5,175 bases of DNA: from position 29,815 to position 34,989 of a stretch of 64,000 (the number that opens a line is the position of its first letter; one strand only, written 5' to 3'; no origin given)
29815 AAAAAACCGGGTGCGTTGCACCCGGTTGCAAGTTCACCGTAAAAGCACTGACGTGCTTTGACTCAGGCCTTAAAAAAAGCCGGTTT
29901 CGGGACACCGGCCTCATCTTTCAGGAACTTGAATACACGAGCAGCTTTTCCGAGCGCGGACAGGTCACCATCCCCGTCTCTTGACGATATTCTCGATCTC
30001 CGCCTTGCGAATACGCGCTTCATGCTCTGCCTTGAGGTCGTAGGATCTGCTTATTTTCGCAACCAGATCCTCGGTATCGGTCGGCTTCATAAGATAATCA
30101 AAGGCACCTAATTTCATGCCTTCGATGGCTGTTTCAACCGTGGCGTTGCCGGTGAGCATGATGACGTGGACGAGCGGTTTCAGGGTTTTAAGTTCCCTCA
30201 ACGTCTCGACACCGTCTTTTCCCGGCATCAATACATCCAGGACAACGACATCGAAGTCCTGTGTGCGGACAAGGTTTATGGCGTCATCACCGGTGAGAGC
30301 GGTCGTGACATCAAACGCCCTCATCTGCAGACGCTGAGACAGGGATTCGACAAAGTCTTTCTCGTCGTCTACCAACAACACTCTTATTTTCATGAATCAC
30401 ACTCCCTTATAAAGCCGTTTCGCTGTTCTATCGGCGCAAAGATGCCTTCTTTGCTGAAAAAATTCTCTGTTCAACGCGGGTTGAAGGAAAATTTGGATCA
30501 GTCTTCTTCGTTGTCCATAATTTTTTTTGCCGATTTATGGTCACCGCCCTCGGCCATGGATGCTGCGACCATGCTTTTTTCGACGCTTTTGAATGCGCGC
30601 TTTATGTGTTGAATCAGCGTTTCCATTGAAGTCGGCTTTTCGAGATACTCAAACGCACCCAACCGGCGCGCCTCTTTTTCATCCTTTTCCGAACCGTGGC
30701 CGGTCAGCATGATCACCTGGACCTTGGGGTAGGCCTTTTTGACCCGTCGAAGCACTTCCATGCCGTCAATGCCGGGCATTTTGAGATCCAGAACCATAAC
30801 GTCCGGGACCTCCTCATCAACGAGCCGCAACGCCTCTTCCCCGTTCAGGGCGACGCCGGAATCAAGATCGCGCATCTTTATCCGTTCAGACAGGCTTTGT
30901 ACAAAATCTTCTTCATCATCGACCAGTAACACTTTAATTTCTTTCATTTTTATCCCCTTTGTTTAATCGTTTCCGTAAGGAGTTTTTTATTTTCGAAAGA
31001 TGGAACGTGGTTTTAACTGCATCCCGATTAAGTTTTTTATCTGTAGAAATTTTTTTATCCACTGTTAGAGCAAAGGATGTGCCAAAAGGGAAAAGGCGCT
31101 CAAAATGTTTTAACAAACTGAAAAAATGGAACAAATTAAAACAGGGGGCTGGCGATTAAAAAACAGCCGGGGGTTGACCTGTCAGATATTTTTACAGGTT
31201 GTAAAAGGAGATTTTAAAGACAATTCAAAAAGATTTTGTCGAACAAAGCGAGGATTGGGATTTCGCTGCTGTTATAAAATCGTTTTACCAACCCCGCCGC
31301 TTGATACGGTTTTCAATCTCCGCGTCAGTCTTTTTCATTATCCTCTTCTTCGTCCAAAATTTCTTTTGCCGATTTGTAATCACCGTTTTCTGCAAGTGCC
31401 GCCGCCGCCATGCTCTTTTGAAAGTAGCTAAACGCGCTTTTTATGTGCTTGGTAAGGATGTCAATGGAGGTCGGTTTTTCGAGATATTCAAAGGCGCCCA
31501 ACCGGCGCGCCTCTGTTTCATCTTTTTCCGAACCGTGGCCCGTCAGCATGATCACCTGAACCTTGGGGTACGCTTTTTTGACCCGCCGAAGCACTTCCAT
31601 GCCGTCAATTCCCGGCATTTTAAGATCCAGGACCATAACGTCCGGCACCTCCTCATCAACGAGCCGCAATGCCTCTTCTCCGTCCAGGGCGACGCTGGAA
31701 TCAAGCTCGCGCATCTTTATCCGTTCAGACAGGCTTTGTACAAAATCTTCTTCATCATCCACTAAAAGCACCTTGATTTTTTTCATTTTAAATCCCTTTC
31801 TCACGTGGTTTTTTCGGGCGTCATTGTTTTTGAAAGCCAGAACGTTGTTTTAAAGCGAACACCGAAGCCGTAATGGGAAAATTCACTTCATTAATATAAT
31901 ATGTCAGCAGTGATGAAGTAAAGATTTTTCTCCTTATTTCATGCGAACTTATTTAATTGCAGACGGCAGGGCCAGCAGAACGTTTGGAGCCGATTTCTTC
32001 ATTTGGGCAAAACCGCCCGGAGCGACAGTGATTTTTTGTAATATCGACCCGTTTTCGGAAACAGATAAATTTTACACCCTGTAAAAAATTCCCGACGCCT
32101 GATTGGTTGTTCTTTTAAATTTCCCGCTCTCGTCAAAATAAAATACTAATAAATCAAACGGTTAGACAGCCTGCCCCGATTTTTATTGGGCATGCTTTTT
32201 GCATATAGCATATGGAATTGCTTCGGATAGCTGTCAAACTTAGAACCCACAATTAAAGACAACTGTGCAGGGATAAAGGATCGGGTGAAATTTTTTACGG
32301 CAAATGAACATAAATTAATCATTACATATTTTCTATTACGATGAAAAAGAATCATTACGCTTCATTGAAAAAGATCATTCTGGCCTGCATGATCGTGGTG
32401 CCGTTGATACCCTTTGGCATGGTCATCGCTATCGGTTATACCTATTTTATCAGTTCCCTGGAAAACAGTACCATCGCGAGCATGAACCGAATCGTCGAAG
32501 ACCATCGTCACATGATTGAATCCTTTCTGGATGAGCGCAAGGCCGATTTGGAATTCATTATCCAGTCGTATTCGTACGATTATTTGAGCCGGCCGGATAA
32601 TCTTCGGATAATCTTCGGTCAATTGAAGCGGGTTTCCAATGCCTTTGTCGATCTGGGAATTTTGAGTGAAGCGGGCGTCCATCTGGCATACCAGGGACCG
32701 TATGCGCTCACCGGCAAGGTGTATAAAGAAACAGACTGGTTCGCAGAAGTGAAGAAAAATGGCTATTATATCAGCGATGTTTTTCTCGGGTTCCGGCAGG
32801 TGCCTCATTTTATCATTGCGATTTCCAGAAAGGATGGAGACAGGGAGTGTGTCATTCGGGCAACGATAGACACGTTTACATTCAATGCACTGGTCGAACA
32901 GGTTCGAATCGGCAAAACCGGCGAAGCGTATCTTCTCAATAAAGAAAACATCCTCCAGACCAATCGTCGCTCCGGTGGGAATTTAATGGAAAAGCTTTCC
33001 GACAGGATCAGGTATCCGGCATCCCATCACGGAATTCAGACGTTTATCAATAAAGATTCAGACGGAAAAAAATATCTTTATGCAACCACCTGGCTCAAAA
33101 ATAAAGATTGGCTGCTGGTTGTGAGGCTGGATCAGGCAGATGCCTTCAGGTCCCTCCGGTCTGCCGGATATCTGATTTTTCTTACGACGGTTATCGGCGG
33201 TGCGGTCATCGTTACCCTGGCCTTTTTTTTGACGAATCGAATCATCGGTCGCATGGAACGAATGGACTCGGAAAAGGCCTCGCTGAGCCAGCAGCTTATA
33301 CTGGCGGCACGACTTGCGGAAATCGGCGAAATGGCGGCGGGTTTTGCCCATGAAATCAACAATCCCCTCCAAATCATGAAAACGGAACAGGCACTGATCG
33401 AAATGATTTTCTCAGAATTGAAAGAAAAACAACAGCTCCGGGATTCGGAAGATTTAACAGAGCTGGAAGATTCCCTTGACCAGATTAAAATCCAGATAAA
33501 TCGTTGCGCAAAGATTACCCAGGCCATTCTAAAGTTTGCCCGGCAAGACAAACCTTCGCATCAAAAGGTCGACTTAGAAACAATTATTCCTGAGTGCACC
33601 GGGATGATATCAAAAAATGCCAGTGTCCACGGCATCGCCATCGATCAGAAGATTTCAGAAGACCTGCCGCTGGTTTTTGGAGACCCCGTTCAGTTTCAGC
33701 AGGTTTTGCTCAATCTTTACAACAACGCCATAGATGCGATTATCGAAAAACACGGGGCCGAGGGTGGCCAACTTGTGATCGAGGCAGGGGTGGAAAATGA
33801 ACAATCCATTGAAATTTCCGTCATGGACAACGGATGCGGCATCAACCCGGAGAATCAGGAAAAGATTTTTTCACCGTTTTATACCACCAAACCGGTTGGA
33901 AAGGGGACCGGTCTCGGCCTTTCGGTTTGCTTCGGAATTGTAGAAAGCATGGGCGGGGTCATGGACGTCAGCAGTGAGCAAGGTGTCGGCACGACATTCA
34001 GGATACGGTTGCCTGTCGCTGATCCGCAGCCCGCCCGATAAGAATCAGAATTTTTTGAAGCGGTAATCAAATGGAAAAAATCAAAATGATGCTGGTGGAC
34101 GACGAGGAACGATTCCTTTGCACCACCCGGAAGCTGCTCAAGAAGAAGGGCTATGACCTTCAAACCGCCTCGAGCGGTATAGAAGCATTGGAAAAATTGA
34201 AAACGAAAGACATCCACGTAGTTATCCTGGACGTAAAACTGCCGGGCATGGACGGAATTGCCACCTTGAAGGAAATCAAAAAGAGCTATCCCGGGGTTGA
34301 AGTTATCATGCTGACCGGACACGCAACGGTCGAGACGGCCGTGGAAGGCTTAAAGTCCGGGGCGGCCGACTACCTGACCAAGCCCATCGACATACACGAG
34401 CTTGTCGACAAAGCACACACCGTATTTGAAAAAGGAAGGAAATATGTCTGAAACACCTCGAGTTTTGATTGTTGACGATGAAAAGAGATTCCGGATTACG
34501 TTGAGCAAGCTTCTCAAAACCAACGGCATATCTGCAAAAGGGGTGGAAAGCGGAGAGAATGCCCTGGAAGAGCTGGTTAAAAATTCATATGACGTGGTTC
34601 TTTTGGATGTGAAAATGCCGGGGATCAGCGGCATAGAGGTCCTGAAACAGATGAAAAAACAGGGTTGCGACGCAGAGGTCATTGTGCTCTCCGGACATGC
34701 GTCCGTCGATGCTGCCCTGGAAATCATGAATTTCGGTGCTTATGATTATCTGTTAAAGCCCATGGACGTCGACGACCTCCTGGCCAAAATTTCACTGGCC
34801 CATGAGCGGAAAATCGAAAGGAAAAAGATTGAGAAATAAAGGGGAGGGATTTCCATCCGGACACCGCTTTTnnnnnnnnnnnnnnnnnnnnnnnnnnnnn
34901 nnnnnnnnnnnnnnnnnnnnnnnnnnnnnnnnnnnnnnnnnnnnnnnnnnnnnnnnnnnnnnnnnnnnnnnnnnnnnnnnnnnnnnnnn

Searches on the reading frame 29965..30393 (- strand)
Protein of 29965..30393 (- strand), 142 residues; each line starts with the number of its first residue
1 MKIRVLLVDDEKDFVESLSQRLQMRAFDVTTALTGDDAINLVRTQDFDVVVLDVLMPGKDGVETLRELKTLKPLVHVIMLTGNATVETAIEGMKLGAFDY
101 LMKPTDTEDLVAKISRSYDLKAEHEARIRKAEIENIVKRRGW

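Call 7: search_protein_families(library=pfam, proteins=[window:29965-30393:-])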
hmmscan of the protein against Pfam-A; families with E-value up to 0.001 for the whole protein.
window:29965-30393:- (142 aa): 1 family
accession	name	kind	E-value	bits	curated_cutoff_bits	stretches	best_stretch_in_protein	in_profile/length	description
PF00072.30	Response_reg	-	2.6e-30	105.3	30.2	1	5-114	1-110/111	Response regulator receiver domain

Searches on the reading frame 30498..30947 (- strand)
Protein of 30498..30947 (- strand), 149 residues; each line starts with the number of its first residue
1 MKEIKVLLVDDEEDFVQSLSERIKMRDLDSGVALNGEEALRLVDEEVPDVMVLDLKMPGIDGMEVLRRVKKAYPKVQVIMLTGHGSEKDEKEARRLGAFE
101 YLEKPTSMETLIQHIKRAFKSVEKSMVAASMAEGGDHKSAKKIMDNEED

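Call 7: search_protein_families(library=pfam, proteins=[window:30498-30947:-])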
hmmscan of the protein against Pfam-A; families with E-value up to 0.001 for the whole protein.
window:30498-30947:- (149 aa): 1 family
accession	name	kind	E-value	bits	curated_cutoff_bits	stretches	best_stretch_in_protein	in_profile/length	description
PF00072.30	Response_reg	-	2.1e-29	102.3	30.2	1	6-116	1-111/111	Response regulator receiver domain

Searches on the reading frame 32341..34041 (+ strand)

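Call 7: search_protein_families(library=pfam, proteins=[window:32341-34041:+])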
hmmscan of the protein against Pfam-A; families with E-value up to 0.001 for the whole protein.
window:32341-34041:+ (566 aa): 3 families
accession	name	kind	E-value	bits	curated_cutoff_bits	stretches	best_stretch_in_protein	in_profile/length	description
PF02518.31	HATPase_c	-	8.9e-28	97.4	26.4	1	447-560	1-110/111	Histidine kinase-, DNA gyrase B-, and HSP90-like ATPase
PF02743.24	dCache_1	-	5e-17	62.7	45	1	40-261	3-239/240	Cache domain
PF00512.31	HisKA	-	7.1e-06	26.4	26.9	1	329-403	3-64/66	His Kinase A (phospho-acceptor) domain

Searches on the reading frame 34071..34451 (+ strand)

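Call 7: search_protein_families(library=pfam, proteins=[window:34071-34451:+])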
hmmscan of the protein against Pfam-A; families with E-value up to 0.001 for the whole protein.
window:34071-34451:+ (126 aa): 1 family
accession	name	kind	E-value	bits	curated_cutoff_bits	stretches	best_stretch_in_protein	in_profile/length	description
PF00072.30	Response_reg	-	1.1e-31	109.7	30.2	1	7-114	2-109/111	Response regulator receiver domain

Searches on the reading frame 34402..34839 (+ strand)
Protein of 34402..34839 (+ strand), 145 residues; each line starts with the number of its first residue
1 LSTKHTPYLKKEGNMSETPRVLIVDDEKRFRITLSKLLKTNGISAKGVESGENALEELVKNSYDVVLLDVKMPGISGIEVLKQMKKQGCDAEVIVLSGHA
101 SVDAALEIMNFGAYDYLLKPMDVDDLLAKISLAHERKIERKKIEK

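Call 7: search_protein_families(library=pfam, proteins=[window:34402-34839:+])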
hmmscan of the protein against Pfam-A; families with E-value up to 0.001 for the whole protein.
window:34402-34839:+ (145 aa): 1 family
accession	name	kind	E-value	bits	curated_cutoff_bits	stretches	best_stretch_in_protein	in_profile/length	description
PF00072.30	Response_reg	-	3.2e-30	105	30.2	1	21-130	1-110/111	Response regulator receiver domain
